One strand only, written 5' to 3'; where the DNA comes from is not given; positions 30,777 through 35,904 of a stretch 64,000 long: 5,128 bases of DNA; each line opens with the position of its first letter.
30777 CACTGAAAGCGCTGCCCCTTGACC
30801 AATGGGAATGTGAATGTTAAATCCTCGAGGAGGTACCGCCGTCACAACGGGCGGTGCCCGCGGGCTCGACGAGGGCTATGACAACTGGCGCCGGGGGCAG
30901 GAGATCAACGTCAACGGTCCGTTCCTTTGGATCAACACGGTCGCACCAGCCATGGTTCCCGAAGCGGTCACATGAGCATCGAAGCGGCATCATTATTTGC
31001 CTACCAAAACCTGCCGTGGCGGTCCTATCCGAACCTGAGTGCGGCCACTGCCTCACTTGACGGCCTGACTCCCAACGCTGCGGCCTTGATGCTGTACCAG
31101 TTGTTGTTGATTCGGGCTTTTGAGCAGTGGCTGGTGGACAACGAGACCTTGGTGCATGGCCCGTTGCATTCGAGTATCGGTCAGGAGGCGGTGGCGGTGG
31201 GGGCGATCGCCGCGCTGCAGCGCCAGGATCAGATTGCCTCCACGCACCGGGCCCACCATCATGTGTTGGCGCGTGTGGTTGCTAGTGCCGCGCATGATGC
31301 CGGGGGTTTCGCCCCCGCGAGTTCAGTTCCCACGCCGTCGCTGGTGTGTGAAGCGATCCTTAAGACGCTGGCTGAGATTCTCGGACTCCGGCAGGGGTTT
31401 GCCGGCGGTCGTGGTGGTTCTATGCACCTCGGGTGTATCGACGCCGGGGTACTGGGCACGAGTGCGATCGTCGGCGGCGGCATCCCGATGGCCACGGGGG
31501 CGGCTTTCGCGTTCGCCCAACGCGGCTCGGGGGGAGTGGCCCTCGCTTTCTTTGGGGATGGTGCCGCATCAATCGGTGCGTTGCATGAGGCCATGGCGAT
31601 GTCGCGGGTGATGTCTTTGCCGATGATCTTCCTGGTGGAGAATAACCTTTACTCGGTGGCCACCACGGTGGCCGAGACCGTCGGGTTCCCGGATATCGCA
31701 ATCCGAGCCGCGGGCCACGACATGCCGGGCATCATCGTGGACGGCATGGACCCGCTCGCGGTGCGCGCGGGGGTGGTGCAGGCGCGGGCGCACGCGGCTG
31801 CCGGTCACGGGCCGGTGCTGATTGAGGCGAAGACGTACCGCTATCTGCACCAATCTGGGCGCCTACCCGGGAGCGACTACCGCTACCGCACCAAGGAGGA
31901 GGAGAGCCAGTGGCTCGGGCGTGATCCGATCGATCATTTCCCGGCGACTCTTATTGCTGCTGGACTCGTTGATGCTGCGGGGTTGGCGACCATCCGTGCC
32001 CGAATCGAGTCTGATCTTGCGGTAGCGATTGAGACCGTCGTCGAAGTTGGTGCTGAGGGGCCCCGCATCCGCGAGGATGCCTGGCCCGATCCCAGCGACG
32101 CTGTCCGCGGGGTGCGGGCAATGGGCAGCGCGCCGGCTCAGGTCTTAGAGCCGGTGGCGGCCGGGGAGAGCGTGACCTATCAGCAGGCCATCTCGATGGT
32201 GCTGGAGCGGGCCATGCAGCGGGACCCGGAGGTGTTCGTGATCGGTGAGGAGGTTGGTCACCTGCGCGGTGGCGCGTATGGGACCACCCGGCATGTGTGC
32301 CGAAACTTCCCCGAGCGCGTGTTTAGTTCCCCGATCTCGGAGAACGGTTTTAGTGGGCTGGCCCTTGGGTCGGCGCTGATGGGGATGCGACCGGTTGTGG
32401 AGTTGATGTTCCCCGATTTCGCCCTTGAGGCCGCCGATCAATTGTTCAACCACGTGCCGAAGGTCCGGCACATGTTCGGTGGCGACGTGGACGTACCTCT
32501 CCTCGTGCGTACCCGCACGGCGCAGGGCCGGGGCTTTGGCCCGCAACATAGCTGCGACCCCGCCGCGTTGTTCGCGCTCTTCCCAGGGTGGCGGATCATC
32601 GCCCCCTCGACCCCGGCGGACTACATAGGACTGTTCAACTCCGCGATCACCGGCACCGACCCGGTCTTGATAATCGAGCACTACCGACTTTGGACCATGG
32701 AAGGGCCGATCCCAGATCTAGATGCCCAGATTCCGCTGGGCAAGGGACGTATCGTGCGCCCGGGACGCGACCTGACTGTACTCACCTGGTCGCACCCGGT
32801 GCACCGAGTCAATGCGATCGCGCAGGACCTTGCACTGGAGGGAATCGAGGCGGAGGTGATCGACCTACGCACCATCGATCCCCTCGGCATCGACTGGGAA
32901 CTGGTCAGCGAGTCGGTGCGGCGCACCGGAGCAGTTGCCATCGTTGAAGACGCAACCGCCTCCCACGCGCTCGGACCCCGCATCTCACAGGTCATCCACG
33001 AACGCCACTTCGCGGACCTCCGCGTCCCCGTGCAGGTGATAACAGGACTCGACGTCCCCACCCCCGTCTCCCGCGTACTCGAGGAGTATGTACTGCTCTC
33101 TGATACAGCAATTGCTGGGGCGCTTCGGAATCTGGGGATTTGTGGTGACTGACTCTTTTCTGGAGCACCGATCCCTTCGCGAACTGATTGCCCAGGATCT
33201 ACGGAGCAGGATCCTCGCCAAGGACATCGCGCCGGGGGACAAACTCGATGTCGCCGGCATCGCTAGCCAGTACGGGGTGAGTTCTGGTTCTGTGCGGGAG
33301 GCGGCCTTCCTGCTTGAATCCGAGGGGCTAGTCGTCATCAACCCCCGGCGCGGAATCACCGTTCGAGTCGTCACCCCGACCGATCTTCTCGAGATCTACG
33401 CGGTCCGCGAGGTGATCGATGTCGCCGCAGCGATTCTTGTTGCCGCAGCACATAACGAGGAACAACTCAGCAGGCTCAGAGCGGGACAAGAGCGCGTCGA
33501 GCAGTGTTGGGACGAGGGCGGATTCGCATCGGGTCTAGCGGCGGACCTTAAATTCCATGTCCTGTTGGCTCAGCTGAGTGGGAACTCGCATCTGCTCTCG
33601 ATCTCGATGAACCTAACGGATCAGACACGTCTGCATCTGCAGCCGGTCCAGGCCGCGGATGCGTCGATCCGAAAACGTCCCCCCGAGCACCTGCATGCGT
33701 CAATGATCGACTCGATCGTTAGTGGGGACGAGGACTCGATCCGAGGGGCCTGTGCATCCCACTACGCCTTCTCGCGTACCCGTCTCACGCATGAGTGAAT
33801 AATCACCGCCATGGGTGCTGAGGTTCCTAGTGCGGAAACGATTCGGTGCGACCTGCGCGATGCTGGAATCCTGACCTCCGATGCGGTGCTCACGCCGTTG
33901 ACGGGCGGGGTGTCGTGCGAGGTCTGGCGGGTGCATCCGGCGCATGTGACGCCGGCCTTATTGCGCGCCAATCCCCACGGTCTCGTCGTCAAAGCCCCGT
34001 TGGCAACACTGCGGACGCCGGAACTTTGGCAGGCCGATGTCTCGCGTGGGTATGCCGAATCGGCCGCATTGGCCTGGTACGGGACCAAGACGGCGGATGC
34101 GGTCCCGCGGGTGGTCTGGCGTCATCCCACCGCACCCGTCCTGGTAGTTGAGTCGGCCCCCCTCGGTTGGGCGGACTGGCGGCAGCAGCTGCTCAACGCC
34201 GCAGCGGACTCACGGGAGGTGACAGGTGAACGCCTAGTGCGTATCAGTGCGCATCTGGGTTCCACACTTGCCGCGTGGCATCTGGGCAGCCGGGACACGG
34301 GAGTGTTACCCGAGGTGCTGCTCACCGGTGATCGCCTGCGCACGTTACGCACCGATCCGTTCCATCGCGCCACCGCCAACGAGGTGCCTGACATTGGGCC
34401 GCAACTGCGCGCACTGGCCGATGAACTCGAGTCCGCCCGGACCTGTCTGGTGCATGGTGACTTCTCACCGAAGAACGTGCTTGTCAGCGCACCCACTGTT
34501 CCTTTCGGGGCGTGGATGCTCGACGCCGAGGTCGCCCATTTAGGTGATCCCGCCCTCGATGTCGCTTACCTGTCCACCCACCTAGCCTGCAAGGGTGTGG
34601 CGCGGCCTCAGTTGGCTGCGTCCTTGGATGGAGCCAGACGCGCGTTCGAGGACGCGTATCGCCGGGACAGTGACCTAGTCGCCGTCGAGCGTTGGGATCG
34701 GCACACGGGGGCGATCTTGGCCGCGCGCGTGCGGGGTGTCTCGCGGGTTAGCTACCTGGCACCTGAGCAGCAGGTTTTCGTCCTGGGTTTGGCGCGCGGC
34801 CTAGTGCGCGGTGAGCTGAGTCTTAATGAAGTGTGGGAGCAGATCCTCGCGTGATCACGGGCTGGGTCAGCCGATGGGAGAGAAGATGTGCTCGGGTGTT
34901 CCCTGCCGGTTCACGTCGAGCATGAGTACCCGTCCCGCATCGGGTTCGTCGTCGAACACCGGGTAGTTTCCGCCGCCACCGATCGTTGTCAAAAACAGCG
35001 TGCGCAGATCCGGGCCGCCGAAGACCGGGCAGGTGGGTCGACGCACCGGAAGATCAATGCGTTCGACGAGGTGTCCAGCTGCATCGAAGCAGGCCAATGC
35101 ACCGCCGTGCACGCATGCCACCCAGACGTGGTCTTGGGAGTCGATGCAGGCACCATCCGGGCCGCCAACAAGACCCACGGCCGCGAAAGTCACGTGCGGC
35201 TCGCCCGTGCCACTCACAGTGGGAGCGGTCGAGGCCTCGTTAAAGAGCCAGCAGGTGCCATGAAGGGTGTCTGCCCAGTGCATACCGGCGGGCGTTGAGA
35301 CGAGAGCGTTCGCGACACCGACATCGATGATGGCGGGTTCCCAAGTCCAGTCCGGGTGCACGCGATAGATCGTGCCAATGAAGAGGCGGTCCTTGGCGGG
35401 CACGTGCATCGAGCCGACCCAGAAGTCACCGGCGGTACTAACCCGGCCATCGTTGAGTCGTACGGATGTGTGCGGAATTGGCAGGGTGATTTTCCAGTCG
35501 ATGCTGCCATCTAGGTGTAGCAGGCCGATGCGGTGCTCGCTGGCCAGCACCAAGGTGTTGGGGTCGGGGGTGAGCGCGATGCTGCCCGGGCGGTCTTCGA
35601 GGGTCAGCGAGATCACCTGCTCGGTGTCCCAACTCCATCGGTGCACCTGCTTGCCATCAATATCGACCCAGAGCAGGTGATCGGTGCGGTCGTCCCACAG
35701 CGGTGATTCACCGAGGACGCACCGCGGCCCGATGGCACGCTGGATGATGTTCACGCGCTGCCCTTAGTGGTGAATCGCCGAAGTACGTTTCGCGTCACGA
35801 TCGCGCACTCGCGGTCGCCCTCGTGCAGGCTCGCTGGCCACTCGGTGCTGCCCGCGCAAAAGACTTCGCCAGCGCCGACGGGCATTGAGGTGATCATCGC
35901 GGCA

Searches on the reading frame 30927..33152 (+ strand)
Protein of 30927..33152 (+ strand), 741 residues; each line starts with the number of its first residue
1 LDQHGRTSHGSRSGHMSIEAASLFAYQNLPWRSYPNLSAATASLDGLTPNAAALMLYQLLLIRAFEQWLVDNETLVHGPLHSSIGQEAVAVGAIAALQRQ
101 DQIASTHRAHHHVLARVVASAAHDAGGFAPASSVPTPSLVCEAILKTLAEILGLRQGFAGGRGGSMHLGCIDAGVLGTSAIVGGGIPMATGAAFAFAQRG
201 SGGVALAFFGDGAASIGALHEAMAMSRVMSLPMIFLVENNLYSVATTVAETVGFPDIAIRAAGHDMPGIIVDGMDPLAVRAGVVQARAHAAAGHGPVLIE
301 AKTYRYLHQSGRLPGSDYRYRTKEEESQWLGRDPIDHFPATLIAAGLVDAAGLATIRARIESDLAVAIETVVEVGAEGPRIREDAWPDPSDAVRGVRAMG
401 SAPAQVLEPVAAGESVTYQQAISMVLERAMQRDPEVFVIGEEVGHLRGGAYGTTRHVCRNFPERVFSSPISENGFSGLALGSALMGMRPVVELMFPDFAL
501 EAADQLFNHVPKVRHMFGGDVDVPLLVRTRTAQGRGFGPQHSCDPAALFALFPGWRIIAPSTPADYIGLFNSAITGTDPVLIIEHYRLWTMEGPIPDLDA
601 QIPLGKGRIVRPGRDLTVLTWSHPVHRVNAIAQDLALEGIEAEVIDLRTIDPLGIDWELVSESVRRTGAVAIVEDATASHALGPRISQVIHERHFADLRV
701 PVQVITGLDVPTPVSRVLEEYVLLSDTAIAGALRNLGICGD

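Call 21: search_protein_families(library=pfam, proteins=[window:30927-33152:+], max_evalue=0.00001)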
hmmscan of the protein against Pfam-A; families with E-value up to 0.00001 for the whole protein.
window:30927-33152:+ (741 aa): 3 families
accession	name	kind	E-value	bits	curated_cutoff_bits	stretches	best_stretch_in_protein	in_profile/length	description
PF00676.26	E1_dh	-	1.5e-56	192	22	1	151-371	69-291/300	Dehydrogenase E1 component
PF02779.29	Transket_pyr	-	4.1e-30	105.1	27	1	415-585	2-168/174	Transketolase, pyrimidine binding domain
PF02780.25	Transketolase_C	-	2.6e-28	98.9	25.9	1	605-729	1-124/124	Transketolase, C-terminal domain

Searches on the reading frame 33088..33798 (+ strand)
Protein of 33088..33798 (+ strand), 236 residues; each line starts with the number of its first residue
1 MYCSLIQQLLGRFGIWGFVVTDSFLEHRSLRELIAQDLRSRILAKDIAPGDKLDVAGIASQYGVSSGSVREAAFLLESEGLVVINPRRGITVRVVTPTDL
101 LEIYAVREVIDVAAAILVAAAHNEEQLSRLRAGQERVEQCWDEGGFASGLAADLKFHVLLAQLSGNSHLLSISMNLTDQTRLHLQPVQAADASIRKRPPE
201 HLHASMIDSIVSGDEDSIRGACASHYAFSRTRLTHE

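Call 50: search_protein_families(library=pfam, proteins=[window:33088-33798:+], max_evalue=0.00001)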
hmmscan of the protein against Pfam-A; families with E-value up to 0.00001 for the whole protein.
window:33088-33798:+ (236 aa): 2 families
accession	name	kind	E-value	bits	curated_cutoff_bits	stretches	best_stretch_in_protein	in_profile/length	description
PF07729.17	FCD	-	1e-17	65.2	24.3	1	102-227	1-124/125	FCD domain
PF00392.27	GntR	-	4.1e-15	55.6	27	1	32-92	3-64/64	Bacterial regulatory proteins, gntR family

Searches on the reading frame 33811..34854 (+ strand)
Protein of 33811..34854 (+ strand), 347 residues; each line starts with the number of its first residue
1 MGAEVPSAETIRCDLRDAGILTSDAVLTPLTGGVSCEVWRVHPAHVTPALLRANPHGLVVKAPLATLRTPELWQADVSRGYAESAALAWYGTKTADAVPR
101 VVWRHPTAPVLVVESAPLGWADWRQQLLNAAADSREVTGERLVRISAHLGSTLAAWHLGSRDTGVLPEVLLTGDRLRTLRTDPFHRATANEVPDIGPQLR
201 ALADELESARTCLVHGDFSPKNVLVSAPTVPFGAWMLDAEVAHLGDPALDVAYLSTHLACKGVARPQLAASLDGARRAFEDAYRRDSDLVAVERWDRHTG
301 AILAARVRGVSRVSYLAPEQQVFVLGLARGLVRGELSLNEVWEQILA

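Call 50: search_protein_families(library=pfam, proteins=[window:33811-34854:+], max_evalue=0.00001)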
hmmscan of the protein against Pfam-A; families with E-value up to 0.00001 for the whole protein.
window:33811-34854:+ (347 aa): 1 family
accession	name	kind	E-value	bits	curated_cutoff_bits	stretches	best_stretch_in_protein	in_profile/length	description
PF01636.29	APH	-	4.7e-09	36.8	23.2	1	28-276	3-230/239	Phosphotransferase enzyme family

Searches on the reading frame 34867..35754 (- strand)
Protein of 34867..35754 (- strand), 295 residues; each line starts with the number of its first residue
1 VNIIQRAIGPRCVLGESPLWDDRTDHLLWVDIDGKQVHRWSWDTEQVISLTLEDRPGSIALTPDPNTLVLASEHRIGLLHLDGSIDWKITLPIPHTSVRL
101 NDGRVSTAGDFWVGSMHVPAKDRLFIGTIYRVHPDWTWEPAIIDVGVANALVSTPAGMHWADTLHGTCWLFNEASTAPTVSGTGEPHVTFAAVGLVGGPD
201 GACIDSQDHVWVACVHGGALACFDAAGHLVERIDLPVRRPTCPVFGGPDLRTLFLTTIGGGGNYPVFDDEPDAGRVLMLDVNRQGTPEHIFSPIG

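Call 50: search_protein_families(library=pfam, proteins=[window:34867-35754:-], max_evalue=0.00001)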
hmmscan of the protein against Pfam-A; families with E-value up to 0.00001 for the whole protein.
window:34867-35754:- (295 aa): 1 family
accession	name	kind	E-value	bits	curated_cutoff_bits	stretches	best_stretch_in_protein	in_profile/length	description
PF08450.18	SGL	-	1.5e-57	195.5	26.3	1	14-258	1-245/246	SMP-30/Gluconolactonase/LRE-like region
